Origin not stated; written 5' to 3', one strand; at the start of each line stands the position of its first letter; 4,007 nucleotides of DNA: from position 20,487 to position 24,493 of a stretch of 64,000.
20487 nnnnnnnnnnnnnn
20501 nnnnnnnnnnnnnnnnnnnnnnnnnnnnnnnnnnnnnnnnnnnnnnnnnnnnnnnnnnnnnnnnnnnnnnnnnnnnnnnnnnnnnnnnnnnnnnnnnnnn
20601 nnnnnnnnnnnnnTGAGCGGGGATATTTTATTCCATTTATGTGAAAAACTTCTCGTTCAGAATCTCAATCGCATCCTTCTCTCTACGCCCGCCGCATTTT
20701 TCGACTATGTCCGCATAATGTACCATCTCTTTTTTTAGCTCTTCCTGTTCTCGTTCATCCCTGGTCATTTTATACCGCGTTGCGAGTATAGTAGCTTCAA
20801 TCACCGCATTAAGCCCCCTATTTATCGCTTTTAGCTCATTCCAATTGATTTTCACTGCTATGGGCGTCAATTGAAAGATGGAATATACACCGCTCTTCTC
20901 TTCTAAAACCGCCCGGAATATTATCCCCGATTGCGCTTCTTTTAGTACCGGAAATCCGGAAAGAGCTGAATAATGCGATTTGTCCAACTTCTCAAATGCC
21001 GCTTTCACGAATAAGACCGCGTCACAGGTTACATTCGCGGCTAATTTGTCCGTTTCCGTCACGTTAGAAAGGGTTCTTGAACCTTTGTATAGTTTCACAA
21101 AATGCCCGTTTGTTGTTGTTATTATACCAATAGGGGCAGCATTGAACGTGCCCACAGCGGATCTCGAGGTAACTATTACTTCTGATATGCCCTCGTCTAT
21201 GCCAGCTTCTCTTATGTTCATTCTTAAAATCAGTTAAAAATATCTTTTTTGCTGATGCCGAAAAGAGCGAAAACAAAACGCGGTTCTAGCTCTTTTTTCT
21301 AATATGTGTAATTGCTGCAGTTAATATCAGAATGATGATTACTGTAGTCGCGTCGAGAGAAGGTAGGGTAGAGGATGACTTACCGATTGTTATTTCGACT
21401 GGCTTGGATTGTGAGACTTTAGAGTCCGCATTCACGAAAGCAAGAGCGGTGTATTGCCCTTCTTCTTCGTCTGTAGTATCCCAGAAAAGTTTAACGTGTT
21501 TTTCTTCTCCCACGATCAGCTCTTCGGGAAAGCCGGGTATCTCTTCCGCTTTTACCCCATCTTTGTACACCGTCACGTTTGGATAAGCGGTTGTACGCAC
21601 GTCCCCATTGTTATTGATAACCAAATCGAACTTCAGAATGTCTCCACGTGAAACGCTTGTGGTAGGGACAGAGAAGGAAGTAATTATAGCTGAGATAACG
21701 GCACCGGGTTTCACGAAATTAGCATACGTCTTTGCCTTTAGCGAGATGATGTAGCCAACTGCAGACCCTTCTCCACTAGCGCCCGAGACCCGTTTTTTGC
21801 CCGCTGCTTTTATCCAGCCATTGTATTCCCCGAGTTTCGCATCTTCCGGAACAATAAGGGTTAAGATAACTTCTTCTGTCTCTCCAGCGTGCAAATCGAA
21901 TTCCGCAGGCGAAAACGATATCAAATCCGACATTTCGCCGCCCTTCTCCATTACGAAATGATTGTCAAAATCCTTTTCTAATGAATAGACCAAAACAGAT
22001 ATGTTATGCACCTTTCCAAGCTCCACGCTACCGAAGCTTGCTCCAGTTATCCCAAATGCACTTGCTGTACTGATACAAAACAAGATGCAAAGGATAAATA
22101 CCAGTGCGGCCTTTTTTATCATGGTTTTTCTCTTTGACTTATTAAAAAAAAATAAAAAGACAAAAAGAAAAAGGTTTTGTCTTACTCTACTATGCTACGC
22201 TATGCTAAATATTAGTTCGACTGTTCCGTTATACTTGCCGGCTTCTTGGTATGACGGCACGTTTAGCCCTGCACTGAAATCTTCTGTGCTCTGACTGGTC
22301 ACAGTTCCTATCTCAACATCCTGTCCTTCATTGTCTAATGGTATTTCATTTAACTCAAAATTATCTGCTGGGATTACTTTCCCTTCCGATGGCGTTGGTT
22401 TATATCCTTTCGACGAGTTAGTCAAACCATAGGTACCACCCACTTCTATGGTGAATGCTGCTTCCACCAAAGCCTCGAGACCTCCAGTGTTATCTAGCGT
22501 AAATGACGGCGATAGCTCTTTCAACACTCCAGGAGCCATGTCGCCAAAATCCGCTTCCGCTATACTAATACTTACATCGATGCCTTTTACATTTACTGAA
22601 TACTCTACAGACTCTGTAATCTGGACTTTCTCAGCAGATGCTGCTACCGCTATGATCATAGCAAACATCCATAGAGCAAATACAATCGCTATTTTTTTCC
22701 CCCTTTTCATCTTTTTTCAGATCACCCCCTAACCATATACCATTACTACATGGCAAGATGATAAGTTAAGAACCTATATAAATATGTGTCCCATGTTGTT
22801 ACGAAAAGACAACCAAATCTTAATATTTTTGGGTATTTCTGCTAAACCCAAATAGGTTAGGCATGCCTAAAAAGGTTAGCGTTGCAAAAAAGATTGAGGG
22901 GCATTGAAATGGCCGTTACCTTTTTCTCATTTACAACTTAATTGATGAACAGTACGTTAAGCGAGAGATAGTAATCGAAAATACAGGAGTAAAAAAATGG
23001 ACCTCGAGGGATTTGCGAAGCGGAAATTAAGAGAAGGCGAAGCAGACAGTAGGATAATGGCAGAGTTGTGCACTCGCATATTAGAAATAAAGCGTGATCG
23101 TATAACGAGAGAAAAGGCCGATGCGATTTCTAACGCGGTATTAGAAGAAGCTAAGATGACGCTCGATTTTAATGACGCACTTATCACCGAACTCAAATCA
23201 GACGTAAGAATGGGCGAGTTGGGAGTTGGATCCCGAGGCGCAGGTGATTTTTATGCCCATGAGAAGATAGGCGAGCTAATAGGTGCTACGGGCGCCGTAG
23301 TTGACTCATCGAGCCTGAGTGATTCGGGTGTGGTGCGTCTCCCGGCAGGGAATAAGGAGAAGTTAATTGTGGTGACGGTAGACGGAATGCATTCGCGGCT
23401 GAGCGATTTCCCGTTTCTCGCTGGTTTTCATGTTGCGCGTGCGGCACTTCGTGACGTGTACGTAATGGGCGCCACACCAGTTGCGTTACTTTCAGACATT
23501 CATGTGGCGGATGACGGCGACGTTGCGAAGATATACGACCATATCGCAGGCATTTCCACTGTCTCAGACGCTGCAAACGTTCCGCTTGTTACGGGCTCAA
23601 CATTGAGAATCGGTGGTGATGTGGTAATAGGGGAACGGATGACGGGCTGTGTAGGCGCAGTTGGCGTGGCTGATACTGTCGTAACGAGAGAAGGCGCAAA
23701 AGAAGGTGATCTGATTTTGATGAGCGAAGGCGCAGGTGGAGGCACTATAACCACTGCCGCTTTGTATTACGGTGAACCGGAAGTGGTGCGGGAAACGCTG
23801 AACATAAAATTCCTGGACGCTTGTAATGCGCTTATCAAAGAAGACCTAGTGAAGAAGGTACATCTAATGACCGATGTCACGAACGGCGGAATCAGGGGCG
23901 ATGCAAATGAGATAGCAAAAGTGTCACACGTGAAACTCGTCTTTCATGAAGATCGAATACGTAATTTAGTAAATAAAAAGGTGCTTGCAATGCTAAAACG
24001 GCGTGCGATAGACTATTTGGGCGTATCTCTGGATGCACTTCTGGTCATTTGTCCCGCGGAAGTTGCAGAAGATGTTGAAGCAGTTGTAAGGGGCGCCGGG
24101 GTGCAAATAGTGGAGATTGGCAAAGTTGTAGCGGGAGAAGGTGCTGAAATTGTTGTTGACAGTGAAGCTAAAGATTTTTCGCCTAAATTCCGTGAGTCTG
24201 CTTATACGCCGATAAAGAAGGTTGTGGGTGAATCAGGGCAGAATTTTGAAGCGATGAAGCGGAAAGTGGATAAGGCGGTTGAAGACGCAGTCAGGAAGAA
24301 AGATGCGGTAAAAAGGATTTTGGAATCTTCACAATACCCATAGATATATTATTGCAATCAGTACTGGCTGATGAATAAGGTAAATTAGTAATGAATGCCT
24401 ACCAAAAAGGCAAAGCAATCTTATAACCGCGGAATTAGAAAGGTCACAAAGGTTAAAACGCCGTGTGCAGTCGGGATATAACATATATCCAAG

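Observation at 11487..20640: Tandem array of three paralogous secreted beta-helix (NosD/PbH1) proteins that appear to evolve in concert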

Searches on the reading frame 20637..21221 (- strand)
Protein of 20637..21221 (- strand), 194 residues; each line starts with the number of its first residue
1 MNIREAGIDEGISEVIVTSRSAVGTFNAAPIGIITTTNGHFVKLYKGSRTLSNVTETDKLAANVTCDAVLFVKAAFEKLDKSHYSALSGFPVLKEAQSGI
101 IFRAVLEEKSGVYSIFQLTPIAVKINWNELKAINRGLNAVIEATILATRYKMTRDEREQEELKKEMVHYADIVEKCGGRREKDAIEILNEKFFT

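Call 16: search_protein_families(library=ncbifam, proteins=[window:20637-21221:-], max_evalue=0.001)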
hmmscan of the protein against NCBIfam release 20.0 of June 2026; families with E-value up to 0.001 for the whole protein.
window:20637-21221:- (194 aa): 0 families

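Call 27: search_protein_families(library=pfam, proteins=[window:20637-21221:-], max_evalue=1)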
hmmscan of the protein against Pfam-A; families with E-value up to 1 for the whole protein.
window:20637-21221:- (194 aa): 2 families
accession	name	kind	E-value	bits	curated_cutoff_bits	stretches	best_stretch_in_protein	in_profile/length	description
PF04289.18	DUF447_N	-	9.5e-26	90.4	24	1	13-126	1-113/114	Protein of unknown function (DUF447) N-terminal domain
PF20766.2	DUF447_C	-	3.5e-17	62.6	24.8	1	134-190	1-53/53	Protein of unknown function (DUF447)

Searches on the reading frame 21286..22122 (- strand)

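Call 16: search_protein_families(library=ncbifam, proteins=[window:21286-22122:-], max_evalue=0.001)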
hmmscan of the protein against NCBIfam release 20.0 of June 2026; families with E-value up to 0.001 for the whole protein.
window:21286-22122:- (278 aa): 1 family
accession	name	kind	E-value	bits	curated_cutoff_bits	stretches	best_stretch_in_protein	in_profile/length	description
NF033506.0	PACE-CTERM-PROT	exception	0.00068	18.4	110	0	69-109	288-331/627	putative S-layer protein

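Call 27: search_protein_families(library=pfam, proteins=[window:21286-22122:-], max_evalue=1)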
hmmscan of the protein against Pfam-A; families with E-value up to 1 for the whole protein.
window:21286-22122:- (278 aa): 3 families
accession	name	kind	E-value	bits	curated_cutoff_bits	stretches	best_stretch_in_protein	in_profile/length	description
PF06280.18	fn3_5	-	0.025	15.7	27.6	1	66-108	55-100/112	Fn3-like domain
PF15418.12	DUF4625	-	0.076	13.7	27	1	41-104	49-112/131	Domain of unknown function (DUF4625)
PF21577.3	PG_0320-like_C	-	0.12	13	27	1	63-98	41-76/106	PG_0320-like, C-terminal domain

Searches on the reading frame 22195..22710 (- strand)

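Call 16: search_protein_families(library=ncbifam, proteins=[window:22195-22710:-], max_evalue=0.001)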
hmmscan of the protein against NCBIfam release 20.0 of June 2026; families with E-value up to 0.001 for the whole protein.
window:22195-22710:- (171 aa): 0 families

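Call 27: search_protein_families(library=pfam, proteins=[window:22195-22710:-], max_evalue=1)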
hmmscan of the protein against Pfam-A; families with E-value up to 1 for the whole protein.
window:22195-22710:- (171 aa): 2 families
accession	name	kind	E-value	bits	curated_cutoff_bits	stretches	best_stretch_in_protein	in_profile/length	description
PF14352.11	DUF4402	-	0.06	14.4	25.2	1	127-165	86-124/129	Domain of unknown function (DUF4402)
PF22021.2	RbmA-like_FnIII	-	0.11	12.7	27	1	132-165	59-92/111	RbmA-like, FnIII domain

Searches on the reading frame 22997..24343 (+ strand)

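Call 16: search_protein_families(library=ncbifam, proteins=[window:22997-24343:+], max_evalue=0.001)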
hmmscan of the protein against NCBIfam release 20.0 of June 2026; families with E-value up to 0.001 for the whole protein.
window:22997-24343:+ (448 aa): 12 families
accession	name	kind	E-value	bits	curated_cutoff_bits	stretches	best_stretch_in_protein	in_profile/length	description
TIGR01379.1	thiL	equivalog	5.5e-20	71.6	184.15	1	108-390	25-307/320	thiamine-phosphate kinase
TIGR00476.1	selD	equivalog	2.4e-16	59.8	125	1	101-325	39-255/311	selenide, water dikinase SelD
NF004353.0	PRK05731.2-2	equivalog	4.7e-14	52.2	301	1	120-391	28-291/311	thiamine-phosphate kinase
TIGR04049.1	AIR_rel_sll0787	hypoth_equivalog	5.9e-12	45.3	321.3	1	121-390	53-303/318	sll0787 family AIR synthase-like protein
NF002098.0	PRK00943.1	equivalog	9.9e-11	41.1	299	1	108-327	50-261/347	selenide, water dikinase SelD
NF010705.0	PRK14105.1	equivalog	1.3e-10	40.7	291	1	121-386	57-334/345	selenide, water dikinase SelD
TIGR02124.1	hypE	equivalog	1.8e-10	40.4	251.6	1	150-388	73-311/332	hydrogenase expression/formation protein HypE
NF002290.1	PRK01213.1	equivalog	1.3e-09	36.8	648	1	106-387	423-699/723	phosphoribosylformylglycinamidine synthase subunit PurL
NF004351.0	PRK05731.1-4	equivalog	1.8e-07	30.6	324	1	146-340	78-267/321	thiamine-phosphate kinase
TIGR01736.1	FGAM_synth_II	equivalog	8.2e-07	27.7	525.75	1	106-310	419-630/718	phosphoribosylformylglycinamidine synthase subunit PurL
TIGR04369.1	fusion_not_SelD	hypoth_equivalog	1.7e-05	23.2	700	1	116-325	390-614/701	oxidoreductase/SelD-related fusion protein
TIGR04050.1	MSMEG_0567_Cter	hypoth_equivalog_domain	2.7e-05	23.8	312.2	1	134-248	55-159/296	MSMEG_0567/sll0787 family protein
